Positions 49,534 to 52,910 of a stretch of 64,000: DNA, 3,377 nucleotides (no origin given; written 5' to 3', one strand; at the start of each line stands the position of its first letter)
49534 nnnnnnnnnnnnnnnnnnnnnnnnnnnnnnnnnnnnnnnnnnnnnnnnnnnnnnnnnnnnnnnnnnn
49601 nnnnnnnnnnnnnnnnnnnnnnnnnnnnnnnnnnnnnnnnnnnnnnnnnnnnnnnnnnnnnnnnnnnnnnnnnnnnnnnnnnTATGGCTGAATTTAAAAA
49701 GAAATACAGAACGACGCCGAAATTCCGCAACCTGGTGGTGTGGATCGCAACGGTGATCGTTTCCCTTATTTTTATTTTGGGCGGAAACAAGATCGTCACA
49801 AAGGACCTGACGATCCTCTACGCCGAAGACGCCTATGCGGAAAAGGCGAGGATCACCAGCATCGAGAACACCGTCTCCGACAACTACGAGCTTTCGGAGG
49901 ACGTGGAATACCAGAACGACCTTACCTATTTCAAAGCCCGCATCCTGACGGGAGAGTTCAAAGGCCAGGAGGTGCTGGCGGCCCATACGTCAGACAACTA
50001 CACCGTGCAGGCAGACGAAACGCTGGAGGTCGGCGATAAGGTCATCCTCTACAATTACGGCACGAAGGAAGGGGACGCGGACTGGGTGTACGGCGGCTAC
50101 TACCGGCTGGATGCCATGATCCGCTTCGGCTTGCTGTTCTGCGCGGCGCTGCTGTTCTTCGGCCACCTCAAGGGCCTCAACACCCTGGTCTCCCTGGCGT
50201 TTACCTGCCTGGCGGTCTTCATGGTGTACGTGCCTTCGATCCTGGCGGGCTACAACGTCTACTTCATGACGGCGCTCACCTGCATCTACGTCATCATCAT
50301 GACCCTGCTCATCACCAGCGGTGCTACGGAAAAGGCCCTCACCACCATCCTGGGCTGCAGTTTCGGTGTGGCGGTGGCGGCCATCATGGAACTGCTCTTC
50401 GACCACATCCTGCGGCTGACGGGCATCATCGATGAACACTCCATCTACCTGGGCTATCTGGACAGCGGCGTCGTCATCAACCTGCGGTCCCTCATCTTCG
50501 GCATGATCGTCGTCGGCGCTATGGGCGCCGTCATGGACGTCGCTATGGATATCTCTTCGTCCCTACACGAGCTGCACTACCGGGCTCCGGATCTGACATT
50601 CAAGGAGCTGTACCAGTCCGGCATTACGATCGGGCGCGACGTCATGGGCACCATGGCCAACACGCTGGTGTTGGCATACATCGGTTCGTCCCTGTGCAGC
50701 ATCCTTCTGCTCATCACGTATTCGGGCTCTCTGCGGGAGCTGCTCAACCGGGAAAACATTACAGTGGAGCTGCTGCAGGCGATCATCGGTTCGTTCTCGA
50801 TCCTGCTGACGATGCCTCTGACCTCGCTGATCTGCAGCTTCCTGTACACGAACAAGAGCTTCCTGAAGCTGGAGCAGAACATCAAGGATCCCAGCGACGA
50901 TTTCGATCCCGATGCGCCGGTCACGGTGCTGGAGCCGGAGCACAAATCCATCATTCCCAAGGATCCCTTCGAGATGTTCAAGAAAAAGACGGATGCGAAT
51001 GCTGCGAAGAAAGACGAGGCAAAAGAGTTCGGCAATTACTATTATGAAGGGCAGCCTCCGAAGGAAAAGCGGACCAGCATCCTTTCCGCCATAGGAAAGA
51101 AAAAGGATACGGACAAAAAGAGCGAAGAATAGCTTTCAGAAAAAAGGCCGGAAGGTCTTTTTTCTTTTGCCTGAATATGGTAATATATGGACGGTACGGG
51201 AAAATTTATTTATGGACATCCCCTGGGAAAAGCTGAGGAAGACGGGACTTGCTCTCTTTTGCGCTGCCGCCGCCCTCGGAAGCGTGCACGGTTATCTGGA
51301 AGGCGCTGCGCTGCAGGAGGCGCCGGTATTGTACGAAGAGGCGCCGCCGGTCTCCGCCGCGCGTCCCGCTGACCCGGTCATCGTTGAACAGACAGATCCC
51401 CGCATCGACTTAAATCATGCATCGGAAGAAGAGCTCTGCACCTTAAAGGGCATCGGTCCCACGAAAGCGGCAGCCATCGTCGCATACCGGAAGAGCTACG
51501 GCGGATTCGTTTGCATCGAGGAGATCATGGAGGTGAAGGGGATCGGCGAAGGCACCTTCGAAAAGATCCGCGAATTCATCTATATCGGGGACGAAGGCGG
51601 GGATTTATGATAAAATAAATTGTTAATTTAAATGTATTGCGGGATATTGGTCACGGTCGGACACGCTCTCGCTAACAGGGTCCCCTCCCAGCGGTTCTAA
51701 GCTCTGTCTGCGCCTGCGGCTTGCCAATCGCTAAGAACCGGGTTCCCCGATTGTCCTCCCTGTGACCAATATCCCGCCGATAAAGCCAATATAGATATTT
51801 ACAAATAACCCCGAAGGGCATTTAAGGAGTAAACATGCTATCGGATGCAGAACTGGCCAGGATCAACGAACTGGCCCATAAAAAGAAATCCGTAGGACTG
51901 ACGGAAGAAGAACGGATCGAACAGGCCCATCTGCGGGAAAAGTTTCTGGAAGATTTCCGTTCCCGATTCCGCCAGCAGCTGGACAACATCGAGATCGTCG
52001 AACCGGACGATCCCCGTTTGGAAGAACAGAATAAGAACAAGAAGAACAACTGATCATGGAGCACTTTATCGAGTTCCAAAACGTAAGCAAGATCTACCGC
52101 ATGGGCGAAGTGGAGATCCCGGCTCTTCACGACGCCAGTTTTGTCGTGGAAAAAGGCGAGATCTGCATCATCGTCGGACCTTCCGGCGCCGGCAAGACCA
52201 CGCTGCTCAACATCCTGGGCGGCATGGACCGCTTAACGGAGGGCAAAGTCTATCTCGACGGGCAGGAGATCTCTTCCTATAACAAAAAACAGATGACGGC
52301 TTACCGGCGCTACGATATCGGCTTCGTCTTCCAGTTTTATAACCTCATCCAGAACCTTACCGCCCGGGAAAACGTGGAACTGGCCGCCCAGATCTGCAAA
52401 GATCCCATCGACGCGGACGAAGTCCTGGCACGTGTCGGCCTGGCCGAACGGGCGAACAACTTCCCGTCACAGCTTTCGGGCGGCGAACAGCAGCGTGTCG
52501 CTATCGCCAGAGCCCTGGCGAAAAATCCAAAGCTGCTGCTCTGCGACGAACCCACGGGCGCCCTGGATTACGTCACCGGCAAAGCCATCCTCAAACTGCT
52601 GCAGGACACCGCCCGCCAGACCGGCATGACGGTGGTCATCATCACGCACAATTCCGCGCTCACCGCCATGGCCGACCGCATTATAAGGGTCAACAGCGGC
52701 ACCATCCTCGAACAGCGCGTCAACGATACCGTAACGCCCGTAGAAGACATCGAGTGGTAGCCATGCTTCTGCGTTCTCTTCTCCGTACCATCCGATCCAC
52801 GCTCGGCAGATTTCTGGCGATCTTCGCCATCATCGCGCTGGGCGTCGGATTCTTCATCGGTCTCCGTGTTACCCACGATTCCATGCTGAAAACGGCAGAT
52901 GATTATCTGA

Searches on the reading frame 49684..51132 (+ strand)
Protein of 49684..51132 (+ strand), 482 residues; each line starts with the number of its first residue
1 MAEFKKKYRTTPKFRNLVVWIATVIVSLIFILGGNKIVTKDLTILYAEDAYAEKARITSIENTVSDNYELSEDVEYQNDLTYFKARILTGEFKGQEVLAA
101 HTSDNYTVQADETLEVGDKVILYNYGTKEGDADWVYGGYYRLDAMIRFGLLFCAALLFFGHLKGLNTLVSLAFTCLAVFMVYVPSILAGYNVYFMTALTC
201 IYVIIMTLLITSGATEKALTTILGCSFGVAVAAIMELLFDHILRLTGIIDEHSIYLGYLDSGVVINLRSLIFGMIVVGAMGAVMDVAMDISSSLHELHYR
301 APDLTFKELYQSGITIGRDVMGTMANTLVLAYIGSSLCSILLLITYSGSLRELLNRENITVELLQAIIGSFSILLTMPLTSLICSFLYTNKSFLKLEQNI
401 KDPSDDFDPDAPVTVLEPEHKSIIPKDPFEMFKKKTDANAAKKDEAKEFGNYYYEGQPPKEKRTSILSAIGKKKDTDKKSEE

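Call 69: search_protein_families(library=pfam, proteins=[window:49684-51132:+], max_evalue=0.000001)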
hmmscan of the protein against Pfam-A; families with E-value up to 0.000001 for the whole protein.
window:49684-51132:+ (482 aa): 1 family
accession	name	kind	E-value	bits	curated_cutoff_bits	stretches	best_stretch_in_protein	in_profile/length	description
PF07907.16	YibE_F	-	5.5e-69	232.8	27.2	1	148-386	4-241/241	YibE/F-like protein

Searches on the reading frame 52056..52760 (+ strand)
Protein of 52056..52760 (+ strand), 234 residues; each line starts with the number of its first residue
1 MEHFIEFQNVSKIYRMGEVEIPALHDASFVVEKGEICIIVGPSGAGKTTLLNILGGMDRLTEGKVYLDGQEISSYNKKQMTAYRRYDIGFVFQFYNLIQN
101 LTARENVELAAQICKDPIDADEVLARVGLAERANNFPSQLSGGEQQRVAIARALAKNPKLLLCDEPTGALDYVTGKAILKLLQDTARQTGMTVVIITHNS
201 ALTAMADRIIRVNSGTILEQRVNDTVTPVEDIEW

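Call 69: search_protein_families(library=pfam, proteins=[window:52056-52760:+], max_evalue=0.000001)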
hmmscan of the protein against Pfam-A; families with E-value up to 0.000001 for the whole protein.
window:52056-52760:+ (234 aa): 3 families
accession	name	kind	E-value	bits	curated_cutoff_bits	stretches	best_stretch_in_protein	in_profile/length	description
PF00005.33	ABC_tran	-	2.6e-37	128.9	25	1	24-167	1-136/137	ABC transporter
PF13304.12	AAA_21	-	3.7e-08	34.2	27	0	38-104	3-73/304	AAA domain, putative AbiEii toxin, Type IV TA system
PF02463.25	SMC_N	-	2e-07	31.1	40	0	129-214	135-213/220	RecF/RecN/SMC N terminal domain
